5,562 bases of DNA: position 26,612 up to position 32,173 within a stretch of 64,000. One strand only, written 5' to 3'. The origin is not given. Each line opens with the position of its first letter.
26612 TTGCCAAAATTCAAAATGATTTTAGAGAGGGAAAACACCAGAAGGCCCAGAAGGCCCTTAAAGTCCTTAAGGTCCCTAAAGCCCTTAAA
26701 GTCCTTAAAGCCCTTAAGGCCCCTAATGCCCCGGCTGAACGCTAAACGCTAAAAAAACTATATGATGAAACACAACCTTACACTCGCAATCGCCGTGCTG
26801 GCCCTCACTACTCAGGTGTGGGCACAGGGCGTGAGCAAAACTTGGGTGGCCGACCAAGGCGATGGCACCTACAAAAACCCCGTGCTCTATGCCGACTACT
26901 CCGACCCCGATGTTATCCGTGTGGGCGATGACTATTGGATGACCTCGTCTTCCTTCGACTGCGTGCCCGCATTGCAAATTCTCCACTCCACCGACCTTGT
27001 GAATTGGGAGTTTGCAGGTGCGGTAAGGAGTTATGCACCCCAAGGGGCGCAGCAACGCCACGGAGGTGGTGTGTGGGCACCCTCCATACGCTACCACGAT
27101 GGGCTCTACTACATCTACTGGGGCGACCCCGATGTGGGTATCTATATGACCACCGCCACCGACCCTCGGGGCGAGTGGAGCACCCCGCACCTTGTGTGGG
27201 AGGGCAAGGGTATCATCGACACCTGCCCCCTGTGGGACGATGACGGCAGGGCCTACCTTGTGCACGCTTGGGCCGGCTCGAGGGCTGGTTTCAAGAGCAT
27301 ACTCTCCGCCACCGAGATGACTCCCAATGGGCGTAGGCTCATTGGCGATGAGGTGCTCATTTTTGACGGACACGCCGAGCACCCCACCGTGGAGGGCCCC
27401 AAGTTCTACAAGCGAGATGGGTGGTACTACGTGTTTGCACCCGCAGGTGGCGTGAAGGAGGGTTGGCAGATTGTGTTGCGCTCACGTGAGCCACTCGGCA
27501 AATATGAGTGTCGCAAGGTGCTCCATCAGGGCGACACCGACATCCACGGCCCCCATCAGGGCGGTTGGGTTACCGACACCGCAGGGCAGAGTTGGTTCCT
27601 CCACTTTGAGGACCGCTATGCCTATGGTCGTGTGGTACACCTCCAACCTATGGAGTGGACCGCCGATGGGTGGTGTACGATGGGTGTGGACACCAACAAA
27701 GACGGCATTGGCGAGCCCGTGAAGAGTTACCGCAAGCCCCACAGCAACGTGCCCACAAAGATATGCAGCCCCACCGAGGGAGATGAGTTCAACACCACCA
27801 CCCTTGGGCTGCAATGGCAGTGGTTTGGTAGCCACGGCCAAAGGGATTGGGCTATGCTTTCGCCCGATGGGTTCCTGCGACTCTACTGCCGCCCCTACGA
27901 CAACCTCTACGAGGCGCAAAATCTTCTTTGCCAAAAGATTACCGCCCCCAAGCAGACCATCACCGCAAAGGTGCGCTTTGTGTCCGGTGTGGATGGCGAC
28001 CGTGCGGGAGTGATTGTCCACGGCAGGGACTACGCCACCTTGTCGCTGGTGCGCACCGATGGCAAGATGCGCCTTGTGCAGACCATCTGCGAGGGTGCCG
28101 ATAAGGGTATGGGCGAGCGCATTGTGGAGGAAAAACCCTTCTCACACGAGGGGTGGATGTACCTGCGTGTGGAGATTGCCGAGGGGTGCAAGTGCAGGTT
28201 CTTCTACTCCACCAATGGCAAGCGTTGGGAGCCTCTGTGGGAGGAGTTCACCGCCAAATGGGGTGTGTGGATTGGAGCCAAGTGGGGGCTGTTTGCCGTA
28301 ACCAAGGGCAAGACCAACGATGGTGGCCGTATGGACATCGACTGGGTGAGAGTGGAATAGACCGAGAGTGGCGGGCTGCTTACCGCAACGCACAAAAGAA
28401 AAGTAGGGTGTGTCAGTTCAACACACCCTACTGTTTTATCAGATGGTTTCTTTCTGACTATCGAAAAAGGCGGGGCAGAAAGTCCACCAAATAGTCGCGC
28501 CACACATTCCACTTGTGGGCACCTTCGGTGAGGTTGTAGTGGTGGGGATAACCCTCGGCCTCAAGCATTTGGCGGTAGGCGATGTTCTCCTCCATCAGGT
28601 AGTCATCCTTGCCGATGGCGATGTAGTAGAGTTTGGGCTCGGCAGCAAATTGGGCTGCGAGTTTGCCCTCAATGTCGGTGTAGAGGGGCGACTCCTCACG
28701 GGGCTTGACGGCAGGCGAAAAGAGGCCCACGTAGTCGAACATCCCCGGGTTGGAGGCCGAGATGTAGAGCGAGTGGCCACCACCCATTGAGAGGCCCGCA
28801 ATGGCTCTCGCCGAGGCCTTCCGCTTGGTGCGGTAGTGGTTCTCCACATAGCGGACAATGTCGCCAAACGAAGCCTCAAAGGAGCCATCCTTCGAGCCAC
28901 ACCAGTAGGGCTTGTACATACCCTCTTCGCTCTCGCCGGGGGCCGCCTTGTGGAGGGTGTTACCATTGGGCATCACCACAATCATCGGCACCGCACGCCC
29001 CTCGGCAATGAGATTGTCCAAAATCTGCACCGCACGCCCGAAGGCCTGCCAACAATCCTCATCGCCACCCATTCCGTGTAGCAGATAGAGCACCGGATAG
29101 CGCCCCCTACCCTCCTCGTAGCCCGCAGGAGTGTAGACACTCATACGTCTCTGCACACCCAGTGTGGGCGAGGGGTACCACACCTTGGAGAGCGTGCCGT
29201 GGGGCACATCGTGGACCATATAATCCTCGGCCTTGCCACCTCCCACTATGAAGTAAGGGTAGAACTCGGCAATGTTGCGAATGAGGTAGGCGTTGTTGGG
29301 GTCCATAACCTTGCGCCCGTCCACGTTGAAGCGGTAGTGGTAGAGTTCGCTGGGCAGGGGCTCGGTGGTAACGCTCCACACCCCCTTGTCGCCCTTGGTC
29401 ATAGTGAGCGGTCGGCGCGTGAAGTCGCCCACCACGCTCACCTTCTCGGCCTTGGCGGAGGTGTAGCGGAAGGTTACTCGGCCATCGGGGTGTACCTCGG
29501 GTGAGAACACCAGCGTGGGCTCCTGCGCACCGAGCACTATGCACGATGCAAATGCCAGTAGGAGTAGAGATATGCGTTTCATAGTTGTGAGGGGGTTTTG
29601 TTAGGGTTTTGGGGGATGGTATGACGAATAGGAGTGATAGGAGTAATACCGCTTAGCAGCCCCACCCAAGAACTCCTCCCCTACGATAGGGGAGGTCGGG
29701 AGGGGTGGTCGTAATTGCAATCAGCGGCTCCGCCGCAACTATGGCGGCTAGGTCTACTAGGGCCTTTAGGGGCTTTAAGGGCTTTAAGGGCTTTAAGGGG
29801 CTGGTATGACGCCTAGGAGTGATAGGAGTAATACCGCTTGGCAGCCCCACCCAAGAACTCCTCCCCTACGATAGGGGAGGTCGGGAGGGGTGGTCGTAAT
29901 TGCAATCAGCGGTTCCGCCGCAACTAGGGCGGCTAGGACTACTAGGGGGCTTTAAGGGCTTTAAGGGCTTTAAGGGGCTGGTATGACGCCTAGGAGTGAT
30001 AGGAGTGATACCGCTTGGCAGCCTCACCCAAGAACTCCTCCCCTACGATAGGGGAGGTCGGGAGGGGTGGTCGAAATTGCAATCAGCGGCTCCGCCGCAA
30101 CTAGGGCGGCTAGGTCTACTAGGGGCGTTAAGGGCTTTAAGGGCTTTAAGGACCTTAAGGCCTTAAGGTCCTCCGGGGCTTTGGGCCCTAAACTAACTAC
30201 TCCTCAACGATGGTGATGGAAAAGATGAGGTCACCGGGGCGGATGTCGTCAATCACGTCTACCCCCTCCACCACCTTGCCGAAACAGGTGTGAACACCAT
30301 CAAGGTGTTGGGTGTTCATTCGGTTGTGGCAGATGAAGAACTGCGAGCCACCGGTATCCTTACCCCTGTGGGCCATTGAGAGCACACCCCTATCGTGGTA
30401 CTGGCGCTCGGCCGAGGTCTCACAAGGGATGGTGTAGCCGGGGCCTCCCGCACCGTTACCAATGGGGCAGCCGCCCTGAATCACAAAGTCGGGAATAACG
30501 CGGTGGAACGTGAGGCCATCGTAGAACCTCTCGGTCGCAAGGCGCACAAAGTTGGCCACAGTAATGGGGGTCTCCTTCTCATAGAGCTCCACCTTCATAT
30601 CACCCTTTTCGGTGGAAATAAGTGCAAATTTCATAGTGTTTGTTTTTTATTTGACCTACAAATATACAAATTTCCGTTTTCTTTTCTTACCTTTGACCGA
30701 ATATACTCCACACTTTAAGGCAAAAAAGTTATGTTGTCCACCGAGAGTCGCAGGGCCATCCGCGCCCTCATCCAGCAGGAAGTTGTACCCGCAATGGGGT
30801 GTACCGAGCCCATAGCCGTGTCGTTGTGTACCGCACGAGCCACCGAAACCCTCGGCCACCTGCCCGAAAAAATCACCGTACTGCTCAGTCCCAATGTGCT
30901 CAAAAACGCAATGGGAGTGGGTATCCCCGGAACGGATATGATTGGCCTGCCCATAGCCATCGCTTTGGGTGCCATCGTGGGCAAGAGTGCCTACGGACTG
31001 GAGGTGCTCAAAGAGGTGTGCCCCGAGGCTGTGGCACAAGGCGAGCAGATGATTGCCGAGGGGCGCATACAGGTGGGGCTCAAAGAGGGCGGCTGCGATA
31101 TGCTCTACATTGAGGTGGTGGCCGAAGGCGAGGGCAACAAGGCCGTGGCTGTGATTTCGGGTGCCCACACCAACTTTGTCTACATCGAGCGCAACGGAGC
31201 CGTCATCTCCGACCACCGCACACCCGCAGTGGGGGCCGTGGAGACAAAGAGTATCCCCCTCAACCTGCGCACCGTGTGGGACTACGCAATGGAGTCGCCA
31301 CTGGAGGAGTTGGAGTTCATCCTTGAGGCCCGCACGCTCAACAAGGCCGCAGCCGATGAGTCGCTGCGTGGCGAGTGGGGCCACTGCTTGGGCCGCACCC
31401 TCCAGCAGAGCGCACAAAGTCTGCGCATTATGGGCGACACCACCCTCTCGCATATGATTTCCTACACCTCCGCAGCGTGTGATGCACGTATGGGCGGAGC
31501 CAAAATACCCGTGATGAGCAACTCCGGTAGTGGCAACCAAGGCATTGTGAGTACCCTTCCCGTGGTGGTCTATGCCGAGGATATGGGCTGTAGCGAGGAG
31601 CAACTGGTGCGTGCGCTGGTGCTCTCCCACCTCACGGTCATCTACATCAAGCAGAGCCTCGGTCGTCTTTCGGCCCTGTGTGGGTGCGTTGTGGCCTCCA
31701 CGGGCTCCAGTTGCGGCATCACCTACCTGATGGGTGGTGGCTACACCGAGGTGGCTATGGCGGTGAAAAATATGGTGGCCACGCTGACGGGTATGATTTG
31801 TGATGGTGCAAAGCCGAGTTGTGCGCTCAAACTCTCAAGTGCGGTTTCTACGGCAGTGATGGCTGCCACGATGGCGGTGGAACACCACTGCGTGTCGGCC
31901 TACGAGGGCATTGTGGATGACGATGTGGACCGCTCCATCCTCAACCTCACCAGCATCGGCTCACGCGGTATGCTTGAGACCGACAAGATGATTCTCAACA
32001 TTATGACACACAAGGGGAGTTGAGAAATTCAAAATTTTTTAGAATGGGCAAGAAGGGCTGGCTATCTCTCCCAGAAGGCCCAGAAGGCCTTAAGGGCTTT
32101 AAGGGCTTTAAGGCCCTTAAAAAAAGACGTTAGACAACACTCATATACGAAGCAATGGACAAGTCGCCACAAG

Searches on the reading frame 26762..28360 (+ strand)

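Call 4: search_protein_families(library=pfam, proteins=[window:26762-28360:+])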
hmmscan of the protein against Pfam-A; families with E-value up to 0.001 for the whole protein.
window:26762-28360:+ (532 aa): 2 families
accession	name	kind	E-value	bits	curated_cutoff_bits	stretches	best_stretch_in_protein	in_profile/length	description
PF04616.20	Glyco_hydro_43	-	5.8e-64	216.6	32.2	1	37-304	1-287/288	Glycosyl hydrolases family 43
PF17851.8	GH43_C2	-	7.2e-33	114.5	22.7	1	341-532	2-203/203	Beta xylosidase C-terminal Concanavalin A-like domain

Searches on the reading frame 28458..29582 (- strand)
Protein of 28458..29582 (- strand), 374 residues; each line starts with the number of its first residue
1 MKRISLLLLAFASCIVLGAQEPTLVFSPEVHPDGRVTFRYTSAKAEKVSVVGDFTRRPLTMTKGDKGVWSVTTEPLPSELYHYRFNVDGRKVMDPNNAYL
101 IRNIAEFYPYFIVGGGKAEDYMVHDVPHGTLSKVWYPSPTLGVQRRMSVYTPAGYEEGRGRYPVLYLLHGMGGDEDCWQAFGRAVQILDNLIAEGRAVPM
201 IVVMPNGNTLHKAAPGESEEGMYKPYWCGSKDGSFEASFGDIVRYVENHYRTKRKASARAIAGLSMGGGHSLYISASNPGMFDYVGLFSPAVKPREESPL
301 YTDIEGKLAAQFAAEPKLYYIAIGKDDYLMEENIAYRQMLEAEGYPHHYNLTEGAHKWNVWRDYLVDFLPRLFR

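Call 4: search_protein_families(library=pfam, proteins=[window:28458-29582:-])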
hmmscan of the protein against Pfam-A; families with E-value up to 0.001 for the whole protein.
window:28458-29582:- (374 aa): 4 families
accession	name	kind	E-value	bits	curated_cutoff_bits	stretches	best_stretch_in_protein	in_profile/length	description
PF00756.26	Esterase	-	4.2e-29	102.5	22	1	138-371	1-250/251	Putative esterase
PF02922.24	CBM_48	-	6.3e-08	33.3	22.4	1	31-89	5-72/83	Carbohydrate-binding module 48 (Isoamylase N-terminal domain)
PF12146.15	Hydrolase_4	-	3.3e-05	23.7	27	1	234-312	54-133/239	Serine aminopeptidase, S33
PF16561.11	AMPK1_CBM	-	4.7e-05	24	26.8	1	36-97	3-63/85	Glycogen recognition site of AMP-activated protein kinase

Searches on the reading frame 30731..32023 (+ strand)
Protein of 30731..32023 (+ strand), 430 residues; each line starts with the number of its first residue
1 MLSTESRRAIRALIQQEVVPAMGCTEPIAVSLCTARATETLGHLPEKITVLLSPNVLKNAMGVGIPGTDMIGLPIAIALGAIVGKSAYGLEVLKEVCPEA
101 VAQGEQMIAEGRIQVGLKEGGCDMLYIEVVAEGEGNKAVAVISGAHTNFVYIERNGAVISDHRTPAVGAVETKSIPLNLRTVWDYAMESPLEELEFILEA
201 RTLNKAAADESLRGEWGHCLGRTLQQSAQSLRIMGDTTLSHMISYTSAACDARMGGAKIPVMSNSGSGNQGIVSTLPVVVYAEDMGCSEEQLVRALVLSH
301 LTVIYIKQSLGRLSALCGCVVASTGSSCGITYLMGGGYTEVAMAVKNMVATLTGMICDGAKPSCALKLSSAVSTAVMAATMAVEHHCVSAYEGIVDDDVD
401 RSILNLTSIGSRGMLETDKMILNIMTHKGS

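Call 4: search_protein_families(library=pfam, proteins=[window:30731-32023:+])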
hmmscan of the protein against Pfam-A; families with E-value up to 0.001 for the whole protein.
window:30731-32023:+ (430 aa): 1 family
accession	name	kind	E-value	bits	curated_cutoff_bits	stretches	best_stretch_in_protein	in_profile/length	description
PF03313.21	SDH_alpha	-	2.5e-65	221.2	26.4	1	88-423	2-260/260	Serine dehydratase alpha chain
